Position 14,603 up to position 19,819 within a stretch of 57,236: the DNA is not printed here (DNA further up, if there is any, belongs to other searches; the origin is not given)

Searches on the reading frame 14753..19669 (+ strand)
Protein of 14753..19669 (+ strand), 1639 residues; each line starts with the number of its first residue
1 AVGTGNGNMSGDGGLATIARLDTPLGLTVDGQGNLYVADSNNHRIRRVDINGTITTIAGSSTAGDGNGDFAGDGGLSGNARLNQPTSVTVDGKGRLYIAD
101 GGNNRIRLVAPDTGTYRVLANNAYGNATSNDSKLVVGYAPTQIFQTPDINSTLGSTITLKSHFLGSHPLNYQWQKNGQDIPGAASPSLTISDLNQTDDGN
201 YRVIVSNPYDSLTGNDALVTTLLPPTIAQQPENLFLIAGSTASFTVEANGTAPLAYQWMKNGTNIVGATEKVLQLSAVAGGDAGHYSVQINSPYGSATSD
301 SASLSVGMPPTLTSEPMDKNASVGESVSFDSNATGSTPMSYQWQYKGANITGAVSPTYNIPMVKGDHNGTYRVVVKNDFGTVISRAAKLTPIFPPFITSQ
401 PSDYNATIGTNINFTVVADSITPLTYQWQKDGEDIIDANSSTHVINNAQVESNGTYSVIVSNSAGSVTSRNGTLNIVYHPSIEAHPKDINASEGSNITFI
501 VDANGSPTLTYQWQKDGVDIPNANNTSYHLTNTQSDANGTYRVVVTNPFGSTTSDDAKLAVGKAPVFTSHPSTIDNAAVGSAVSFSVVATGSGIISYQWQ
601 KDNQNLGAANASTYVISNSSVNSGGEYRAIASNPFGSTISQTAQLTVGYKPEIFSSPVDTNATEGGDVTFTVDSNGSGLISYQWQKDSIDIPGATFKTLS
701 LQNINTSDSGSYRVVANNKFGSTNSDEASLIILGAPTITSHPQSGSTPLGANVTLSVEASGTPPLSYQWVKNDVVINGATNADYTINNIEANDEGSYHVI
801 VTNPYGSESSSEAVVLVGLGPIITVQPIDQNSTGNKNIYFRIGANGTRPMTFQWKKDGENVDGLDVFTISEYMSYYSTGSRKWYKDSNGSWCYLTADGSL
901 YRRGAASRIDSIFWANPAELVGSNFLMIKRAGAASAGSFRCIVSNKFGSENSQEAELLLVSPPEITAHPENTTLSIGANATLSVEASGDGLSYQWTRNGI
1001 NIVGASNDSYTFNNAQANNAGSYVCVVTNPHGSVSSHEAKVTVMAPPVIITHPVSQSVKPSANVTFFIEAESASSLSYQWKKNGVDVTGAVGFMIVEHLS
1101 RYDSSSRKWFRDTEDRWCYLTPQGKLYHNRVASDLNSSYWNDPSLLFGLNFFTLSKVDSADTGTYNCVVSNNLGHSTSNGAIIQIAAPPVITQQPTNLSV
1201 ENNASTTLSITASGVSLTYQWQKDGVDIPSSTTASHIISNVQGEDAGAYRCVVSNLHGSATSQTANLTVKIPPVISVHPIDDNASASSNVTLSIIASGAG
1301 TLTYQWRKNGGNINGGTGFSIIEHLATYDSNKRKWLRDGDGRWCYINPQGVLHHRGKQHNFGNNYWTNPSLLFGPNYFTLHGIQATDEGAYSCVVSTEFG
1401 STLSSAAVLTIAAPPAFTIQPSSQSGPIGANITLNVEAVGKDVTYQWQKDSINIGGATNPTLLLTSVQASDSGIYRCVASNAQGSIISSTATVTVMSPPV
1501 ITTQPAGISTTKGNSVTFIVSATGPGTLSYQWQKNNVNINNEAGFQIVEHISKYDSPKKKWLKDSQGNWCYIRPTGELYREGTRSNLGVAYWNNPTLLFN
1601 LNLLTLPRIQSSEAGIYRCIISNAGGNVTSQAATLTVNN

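Call 75: search_protein_families(library=pfam, proteins=[window:14753-19669:+], max_evalue=0.0001)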
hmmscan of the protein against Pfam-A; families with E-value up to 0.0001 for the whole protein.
window:14753-19669:+ (1639 aa): 11 families
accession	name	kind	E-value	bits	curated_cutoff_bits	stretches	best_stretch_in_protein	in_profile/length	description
PF13927.12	Ig_3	-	1.9e-144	470.9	30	13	962-1029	1-78/78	Immunoglobulin domain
PF07679.22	I-set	-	6.1e-125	408.1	23.7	8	736-811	1-85/90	Immunoglobulin I-set domain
PF13895.12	Ig_2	-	4.7e-91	299.6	27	6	1418-1495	3-79/79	Immunoglobulin domain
PF00047.31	ig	-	2e-42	143.8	21.8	1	1200-1262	3-79/81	Immunoglobulin domain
PF07686.23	V-set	-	1.1e-25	90.3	26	0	1457-1495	70-108/109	Immunoglobulin V-set domain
PF16681.11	Ig_5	-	3.2e-24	85.6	27.3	0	1442-1482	19-60/82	Ig-like domain on T-cell surface glycoprotein CD3 epsilon chain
PF16680.11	Ig_4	-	5.3e-19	69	30.1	0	1442-1481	12-51/71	T-cell surface glycoprotein CD3 delta chain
PF25021.1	TEN_NHL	-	6.2e-16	58.8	27.1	2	43-109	285-356/357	Teneurin NHL domain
PF01436.27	NHL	-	2e-14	53.2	20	1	22-46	2-26/28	NHL repeat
PF16706.11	Izumo-Ig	-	6.8e-14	52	26.7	0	1456-1485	45-74/88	Izumo-like Immunoglobulin domain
PF16758.11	UL141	-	6.3e-06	26.5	35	0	1123-1177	49-102/191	Herpes-like virus membrane glycoprotein UL141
